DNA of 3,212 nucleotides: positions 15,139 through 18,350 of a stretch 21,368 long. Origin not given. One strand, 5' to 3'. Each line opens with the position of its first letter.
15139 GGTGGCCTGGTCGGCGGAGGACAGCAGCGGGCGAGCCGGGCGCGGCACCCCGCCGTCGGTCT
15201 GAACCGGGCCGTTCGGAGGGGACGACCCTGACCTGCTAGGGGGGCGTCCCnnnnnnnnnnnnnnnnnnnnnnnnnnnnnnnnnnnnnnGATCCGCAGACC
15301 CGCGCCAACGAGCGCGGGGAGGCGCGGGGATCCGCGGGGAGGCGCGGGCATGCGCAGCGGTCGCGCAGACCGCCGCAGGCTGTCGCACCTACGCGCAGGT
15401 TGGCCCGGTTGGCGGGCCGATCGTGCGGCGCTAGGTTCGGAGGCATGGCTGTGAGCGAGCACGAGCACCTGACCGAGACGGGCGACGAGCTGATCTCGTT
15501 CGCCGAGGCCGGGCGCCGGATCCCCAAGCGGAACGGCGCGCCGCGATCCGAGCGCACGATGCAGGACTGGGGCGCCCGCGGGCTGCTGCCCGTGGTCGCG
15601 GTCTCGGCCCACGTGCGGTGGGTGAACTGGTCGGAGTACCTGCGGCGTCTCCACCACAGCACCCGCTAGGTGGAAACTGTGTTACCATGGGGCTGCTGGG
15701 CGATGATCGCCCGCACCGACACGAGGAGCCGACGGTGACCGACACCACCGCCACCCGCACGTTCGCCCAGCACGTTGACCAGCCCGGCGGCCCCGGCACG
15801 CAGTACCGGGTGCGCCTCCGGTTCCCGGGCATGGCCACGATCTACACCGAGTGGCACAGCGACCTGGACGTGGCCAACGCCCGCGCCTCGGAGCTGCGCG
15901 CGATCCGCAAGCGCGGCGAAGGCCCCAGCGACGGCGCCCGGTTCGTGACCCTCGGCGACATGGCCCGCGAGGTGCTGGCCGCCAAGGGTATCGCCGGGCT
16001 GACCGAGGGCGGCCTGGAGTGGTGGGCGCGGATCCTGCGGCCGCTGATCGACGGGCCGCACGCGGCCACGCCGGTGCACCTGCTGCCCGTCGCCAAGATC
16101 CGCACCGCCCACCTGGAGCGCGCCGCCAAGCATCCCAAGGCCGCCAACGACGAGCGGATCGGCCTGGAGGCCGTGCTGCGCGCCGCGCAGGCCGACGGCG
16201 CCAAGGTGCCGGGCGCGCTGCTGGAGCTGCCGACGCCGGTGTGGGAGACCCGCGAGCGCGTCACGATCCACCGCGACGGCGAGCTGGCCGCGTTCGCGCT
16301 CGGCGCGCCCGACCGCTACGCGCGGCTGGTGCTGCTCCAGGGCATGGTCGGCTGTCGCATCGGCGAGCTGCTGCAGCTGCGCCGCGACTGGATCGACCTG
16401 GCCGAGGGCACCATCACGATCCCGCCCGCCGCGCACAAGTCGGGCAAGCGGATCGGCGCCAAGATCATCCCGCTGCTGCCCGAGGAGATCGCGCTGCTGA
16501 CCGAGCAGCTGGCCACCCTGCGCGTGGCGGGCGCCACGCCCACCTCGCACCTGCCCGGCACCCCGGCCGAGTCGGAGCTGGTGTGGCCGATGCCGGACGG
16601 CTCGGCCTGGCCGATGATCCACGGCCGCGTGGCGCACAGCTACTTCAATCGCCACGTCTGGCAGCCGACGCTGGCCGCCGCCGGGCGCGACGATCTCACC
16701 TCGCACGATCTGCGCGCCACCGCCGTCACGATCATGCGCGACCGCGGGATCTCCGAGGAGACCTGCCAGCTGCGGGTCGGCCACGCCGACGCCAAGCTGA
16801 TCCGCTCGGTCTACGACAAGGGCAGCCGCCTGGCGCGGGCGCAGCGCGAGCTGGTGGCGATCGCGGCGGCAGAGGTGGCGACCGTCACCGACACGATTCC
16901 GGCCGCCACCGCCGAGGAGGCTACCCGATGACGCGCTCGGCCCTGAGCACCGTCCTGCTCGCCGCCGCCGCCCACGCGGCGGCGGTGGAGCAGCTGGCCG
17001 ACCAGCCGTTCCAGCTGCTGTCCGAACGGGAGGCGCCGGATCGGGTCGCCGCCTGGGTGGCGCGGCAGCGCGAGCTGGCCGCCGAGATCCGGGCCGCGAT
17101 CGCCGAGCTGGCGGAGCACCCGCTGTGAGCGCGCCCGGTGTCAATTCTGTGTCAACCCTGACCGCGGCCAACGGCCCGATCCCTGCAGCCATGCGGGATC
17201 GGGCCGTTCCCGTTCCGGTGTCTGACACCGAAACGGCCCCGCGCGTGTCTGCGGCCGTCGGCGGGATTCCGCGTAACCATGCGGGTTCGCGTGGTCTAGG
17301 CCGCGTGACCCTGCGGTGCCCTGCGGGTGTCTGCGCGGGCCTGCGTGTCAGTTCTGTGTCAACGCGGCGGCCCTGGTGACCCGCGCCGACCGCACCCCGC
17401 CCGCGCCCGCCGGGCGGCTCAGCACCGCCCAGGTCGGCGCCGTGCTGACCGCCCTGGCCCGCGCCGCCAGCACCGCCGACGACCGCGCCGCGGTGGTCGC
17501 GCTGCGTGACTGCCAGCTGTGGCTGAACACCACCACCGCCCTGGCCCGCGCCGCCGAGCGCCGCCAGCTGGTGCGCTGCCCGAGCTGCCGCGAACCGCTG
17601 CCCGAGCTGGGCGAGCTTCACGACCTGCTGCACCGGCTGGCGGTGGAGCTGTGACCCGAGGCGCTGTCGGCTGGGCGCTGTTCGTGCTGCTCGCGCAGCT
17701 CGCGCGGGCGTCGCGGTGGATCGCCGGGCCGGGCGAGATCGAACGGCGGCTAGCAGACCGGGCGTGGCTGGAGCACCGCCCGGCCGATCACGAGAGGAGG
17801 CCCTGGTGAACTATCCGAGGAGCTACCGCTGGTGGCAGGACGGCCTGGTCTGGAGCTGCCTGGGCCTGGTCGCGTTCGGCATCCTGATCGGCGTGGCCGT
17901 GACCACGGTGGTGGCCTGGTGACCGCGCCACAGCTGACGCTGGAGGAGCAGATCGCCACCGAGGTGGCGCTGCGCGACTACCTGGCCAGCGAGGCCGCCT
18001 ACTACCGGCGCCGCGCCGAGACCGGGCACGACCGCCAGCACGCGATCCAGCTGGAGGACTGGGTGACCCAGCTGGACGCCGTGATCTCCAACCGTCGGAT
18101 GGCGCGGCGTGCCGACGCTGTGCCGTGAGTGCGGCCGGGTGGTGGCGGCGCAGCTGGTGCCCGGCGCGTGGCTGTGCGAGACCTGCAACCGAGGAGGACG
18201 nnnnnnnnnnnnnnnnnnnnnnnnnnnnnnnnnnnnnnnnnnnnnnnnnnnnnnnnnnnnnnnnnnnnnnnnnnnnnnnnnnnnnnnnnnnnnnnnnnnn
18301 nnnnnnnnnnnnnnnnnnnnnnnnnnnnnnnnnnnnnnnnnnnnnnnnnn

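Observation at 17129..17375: Repeat-dense non-coding region downstream of int: attP, second origin or early control region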

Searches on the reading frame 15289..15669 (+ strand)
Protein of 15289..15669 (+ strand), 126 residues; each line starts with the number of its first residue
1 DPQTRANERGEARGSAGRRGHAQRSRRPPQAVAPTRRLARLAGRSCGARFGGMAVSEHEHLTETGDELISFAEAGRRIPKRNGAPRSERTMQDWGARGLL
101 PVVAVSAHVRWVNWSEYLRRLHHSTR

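Call 60: search_protein_families(library=phrogs, proteins=[window:15289-15669:+], max_evalue=0.01)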
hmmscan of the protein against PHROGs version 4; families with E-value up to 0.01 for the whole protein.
window:15289-15669:+ (126 aa): 1 family
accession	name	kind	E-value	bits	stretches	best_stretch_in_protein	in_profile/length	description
phrog_4749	-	unknown function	0.0042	18.2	0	72-109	15-51/69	-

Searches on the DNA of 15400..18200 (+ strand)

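Call 9: search_dna_similar(query=window:15400-18200:+, collection=phages, mode=distant, max_rows=30)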
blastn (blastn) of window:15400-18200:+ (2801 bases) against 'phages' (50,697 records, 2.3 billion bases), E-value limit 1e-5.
No match.
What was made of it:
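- Tried and rejected: None found (call 9).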

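Call 68: search_rna_families(source=L289, start=10440, end=10780, threshold=evalue, max_evalue=10, show_alignments=2)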
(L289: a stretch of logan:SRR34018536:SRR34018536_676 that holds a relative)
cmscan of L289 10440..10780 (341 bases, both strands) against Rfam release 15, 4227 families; matches with E-value up to 10: 2.
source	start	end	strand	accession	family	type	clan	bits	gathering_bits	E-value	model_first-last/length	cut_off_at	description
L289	10734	10780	-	RF03038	nhaA-II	Cis-reg;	-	15.2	70.4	6.7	24-84/84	5'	nhaA-II RNA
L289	10589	10677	-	RF02809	RsmW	Gene; sRNA;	CL00106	14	52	4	1-124/124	no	RsmW RNA family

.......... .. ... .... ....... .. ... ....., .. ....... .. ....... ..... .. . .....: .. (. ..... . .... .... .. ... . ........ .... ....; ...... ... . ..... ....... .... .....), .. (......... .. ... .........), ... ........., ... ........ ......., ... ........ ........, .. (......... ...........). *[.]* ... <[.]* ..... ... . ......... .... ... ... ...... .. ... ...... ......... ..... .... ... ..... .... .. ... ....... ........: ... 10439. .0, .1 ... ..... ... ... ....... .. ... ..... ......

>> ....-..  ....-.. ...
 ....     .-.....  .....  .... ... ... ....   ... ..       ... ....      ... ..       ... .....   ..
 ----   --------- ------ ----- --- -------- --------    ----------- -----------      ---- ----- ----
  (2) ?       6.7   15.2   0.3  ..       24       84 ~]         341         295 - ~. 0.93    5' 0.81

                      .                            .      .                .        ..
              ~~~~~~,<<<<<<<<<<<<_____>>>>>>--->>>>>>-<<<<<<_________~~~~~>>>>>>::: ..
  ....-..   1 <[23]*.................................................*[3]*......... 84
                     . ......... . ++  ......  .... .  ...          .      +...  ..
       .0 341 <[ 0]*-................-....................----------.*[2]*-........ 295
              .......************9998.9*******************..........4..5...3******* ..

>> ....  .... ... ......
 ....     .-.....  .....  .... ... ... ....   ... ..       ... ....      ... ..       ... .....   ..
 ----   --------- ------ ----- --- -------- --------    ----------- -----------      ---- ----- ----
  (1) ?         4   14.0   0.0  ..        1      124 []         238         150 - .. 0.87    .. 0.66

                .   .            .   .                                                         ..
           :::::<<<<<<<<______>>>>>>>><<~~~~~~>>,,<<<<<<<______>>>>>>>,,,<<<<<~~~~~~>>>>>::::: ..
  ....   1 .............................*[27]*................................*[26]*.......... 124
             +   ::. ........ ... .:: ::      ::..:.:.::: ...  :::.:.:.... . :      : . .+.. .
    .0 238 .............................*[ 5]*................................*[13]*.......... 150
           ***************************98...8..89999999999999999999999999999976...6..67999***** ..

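Call 69: search_rna_families(source=window, start=17100, end=17400, threshold=evalue, max_evalue=10, show_alignments=2)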
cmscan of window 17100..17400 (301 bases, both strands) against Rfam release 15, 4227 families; matches with E-value up to 10: 10.
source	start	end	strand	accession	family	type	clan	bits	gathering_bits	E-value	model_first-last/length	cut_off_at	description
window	17157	17218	+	RF03819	mir-Ro6-3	Gene; miRNA;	-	21.4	79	0.4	1-72/72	no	mir-Ro6-3 microRNA precursor family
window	17157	17218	-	RF03819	mir-Ro6-3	Gene; miRNA;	-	20.7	79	0.57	1-72/72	no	mir-Ro6-3 microRNA precursor family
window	17166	17292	-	RF02828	Scr3920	Gene; sRNA;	-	20.2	88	0.073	1-125/125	no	Streptomyces RNA 3920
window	17168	17210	+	RF03294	mir-H3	Gene; miRNA;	-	18.9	70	2.3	1-81/81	no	mir-H3 microRNA precursor family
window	17145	17232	+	RF03791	mir-4526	Gene; miRNA;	-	18.7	100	0.6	1-87/87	no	mir-4526 microRNA precursor family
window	17143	17234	-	RF00978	mir-638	Gene; miRNA;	-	18.4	87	3.9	1-93/93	no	mir-638 microRNA precursor family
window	17161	17219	-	RF00976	mir-583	Gene; miRNA;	-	16.6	80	1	1-62/62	no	mir-583 microRNA precursor family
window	17204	17264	-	RF03006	M23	Gene; sRNA;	-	13.7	41.2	6.5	1-53/53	no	M23 RNA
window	17168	17207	+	RF01812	Pxr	Gene; sRNA;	-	13.1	80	6.3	66-101/109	no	Pxr regulatory sRNA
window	17175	17203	+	RF02880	MH_s15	Gene; sRNA;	-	7.9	123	9.9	239-277/277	no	Mesorhizobail RNA 15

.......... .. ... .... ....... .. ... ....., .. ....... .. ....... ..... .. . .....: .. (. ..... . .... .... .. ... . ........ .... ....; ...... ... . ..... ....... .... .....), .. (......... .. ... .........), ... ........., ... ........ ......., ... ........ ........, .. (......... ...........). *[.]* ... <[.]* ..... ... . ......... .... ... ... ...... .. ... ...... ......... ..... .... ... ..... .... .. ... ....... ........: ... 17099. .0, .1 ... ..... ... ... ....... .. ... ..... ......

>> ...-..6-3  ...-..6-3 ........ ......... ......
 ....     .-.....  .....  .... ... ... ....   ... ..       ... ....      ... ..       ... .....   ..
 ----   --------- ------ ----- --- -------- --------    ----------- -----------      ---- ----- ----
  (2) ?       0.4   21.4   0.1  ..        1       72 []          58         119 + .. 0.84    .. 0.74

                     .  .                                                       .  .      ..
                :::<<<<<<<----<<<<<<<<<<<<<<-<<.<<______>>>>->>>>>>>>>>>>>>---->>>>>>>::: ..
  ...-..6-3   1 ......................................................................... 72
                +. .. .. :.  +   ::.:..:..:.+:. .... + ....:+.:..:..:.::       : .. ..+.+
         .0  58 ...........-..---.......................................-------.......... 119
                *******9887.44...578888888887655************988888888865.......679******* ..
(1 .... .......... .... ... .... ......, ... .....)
